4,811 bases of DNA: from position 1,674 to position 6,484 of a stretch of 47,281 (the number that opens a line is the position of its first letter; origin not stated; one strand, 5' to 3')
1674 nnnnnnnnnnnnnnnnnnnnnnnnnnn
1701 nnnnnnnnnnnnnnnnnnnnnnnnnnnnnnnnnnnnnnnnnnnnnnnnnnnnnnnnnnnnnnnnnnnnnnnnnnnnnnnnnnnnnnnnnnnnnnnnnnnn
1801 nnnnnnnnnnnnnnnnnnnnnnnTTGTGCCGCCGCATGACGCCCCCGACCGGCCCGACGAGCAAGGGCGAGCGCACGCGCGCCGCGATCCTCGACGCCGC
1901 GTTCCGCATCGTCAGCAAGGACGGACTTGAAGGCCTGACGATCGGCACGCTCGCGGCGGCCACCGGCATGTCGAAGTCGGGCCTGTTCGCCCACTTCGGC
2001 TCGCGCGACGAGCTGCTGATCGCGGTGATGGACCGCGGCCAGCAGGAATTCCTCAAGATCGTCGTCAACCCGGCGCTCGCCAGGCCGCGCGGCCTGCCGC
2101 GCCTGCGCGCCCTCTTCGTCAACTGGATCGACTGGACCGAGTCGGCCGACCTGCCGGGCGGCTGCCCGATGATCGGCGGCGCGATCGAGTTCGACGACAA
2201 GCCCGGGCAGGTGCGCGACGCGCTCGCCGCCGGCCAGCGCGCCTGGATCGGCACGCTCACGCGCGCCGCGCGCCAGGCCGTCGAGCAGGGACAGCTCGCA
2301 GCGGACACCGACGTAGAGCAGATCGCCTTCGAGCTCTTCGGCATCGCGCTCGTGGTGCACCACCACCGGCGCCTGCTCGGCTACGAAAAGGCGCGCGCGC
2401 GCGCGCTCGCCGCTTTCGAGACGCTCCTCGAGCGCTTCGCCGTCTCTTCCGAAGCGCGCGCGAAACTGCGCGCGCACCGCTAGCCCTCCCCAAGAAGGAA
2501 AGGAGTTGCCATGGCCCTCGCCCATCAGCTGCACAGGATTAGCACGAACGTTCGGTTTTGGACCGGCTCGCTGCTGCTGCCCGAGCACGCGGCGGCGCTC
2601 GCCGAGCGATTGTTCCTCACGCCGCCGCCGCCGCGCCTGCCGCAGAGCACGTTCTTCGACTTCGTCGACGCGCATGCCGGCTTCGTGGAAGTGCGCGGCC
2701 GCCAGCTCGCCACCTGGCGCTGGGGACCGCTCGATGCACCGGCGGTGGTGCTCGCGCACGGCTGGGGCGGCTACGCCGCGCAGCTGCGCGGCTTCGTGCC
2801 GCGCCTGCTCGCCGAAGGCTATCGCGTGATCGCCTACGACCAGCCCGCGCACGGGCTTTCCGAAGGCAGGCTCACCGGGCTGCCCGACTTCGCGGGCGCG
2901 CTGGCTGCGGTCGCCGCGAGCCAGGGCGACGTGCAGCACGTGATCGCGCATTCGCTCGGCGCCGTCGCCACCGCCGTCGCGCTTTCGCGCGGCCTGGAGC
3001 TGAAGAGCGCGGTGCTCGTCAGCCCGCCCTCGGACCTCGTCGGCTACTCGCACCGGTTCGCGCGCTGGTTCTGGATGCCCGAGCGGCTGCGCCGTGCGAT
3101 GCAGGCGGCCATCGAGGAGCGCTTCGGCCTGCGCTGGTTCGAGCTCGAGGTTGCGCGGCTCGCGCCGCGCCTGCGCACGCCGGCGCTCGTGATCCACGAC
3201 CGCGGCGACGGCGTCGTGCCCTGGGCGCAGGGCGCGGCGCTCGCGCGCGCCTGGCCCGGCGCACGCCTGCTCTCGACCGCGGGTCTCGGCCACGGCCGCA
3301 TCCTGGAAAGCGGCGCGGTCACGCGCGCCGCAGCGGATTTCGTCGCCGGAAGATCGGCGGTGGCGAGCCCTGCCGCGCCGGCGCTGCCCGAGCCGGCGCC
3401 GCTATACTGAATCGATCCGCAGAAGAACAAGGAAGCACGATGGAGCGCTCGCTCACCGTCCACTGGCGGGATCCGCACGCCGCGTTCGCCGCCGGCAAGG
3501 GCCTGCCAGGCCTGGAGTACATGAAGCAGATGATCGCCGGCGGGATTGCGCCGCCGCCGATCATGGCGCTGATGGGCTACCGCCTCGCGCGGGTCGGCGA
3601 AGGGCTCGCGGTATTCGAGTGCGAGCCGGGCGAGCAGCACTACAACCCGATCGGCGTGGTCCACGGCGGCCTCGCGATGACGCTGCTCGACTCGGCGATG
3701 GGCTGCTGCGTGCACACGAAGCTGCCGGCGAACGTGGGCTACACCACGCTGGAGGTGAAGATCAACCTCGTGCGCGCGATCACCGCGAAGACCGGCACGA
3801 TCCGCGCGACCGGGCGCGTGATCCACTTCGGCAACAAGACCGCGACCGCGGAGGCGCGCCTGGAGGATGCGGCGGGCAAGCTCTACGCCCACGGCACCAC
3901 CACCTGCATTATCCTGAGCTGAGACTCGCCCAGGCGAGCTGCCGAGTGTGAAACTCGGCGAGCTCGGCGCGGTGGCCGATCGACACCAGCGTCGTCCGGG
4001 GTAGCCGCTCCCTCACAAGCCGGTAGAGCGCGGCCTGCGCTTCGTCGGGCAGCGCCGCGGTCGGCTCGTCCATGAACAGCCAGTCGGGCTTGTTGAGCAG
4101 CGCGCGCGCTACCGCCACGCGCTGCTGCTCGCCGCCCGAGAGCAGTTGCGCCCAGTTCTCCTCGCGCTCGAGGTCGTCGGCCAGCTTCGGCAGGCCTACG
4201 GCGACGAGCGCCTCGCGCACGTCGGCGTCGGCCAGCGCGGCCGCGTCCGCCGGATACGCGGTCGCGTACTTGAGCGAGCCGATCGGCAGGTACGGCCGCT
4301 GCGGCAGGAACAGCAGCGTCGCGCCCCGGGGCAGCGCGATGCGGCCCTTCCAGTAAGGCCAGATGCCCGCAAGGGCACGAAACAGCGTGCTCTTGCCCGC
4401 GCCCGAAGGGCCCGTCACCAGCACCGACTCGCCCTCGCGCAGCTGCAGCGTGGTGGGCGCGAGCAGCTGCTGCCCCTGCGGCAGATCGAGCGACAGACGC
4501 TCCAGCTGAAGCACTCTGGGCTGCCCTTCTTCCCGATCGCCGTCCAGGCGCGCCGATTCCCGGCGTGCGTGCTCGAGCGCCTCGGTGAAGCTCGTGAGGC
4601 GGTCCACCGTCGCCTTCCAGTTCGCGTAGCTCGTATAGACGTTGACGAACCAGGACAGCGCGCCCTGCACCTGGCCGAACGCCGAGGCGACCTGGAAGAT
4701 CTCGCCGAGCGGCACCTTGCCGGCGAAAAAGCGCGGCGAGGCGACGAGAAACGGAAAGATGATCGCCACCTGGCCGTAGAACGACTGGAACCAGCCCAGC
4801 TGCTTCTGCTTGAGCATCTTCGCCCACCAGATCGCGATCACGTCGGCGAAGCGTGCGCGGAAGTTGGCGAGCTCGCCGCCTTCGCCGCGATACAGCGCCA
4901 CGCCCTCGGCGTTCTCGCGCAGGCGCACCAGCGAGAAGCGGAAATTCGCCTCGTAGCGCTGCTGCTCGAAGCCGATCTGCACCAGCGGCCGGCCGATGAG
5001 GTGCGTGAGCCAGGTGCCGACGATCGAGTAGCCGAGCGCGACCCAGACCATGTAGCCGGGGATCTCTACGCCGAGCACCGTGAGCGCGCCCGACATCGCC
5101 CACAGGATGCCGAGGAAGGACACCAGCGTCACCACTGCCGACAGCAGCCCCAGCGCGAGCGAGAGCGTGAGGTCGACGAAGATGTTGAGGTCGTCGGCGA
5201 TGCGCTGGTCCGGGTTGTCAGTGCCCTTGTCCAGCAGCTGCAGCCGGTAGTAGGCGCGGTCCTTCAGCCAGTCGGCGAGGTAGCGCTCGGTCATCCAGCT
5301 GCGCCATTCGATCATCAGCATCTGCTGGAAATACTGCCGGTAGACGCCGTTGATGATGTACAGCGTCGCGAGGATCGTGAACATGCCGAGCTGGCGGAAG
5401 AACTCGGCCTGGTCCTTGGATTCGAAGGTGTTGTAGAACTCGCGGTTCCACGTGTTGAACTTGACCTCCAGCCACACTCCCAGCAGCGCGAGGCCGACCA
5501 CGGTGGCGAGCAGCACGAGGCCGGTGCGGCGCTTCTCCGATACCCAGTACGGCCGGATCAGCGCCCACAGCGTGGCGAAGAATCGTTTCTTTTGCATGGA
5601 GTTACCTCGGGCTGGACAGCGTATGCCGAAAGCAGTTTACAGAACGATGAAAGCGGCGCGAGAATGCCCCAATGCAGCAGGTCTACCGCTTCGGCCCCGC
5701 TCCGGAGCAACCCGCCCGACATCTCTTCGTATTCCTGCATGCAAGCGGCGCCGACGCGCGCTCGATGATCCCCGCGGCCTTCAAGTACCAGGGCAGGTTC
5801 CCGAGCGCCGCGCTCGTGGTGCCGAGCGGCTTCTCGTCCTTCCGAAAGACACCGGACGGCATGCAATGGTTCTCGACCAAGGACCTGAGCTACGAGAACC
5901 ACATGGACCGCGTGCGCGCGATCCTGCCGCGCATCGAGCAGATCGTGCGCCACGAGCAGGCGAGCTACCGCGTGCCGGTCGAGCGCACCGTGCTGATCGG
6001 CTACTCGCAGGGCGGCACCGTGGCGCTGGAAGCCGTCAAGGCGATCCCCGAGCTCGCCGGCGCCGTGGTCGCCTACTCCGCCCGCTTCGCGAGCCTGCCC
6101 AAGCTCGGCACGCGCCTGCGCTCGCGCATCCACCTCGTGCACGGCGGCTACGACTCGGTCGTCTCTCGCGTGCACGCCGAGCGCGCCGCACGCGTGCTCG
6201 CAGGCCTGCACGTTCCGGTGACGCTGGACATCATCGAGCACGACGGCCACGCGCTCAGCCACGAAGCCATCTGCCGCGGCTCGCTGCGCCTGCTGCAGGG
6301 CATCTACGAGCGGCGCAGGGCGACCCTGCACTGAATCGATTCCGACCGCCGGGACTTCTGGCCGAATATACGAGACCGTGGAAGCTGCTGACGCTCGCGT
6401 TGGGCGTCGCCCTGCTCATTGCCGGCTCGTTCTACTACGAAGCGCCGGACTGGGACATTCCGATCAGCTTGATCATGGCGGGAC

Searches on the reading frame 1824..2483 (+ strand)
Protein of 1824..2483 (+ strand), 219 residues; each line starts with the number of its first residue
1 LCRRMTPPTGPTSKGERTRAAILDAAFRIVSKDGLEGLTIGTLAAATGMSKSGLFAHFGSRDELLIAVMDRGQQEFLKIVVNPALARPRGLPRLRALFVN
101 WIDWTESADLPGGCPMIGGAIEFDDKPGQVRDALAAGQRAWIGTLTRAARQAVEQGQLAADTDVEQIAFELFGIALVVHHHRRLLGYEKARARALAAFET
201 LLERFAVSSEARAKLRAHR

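Call 81: search_protein_families(library=pfam, proteins=[window:1824-2483:+], max_evalue=0.00001)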
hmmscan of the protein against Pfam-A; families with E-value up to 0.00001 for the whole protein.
window:1824-2483:+ (219 aa): 2 families
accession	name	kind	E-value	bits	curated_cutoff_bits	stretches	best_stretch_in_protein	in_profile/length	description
PF16925.10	TetR_C_13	-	4.4e-34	117.6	27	1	90-198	1-109/109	Tetracyclin repressor-like, C-terminal domain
PF00440.29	TetR_N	-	3.5e-11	43.2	24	1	22-68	1-47/47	Bacterial regulatory proteins, tetR family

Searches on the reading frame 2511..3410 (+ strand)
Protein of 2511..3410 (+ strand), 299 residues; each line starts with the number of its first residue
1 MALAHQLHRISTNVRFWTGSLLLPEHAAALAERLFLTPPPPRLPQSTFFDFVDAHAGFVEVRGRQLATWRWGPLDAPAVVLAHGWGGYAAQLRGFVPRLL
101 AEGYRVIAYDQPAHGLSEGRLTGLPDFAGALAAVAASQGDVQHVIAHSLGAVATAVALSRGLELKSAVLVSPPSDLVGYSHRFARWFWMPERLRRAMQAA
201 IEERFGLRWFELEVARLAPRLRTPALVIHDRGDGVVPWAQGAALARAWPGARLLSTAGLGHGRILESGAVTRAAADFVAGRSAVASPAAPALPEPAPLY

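Call 81: search_protein_families(library=pfam, proteins=[window:2511-3410:+], max_evalue=0.00001)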
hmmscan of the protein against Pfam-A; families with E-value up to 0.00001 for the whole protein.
window:2511-3410:+ (299 aa): 3 families
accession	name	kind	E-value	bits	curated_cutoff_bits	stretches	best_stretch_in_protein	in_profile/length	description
PF00561.26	Abhydrolase_1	-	1.2e-17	64.8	25.8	1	77-177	1-109/245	alpha/beta hydrolase fold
PF12697.13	Abhydrolase_6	-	1.2e-13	52.7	26.3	1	79-265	1-208/217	Alpha/beta hydrolase family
PF12146.15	Hydrolase_4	-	6.1e-13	49.1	27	1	78-179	6-116/239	Serine aminopeptidase, S33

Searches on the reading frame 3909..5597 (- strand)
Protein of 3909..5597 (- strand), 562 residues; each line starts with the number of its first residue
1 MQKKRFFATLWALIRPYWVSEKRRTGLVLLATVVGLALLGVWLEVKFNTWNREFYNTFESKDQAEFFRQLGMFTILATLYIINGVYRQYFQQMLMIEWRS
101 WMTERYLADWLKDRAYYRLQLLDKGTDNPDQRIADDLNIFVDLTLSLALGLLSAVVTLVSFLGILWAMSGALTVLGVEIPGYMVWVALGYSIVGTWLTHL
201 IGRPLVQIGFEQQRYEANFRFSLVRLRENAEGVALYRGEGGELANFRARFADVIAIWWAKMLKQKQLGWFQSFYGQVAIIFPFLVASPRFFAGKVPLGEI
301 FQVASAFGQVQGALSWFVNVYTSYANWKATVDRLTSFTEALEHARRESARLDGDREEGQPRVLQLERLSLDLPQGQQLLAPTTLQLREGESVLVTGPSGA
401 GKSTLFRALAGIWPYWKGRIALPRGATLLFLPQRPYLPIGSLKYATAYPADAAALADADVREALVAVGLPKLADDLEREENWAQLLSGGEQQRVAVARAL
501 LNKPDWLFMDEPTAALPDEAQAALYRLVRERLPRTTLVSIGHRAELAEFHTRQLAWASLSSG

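Call 81: search_protein_families(library=pfam, proteins=[window:3909-5597:-], max_evalue=0.00001)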
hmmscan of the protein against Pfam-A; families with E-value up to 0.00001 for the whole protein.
window:3909-5597:- (562 aa): 3 families
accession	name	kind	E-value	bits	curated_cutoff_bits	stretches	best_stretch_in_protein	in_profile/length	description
PF06472.20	ABC_membrane_2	-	3.6e-57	194.2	24.4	1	20-291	7-269/269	ABC transporter transmembrane region 2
PF05992.17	SbmA_BacA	-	3.1e-39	135.8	24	1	34-341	16-314/315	SbmA/BacA-like family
PF00005.33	ABC_tran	-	2.8e-20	73.7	25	1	382-514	4-137/137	ABC transporter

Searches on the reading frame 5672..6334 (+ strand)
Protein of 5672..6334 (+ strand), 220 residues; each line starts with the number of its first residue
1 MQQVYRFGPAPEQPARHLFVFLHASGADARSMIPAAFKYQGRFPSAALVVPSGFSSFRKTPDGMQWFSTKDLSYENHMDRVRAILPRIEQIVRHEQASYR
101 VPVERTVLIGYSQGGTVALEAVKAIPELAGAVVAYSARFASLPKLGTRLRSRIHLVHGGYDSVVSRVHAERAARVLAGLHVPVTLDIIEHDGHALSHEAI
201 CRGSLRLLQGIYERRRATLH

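Call 81: search_protein_families(library=pfam, proteins=[window:5672-6334:+], max_evalue=0.00001)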
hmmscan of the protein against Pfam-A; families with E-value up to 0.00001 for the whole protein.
window:5672-6334:+ (220 aa): 2 families
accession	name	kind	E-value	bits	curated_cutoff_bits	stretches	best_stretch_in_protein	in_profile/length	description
PF02230.22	Abhydrolase_2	-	2.4e-28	99.9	23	1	10-198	8-204/217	Phospholipase/Carboxylesterase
PF01738.24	DLH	-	1.2e-07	32.1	21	1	76-195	69-188/217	Dienelactone hydrolase family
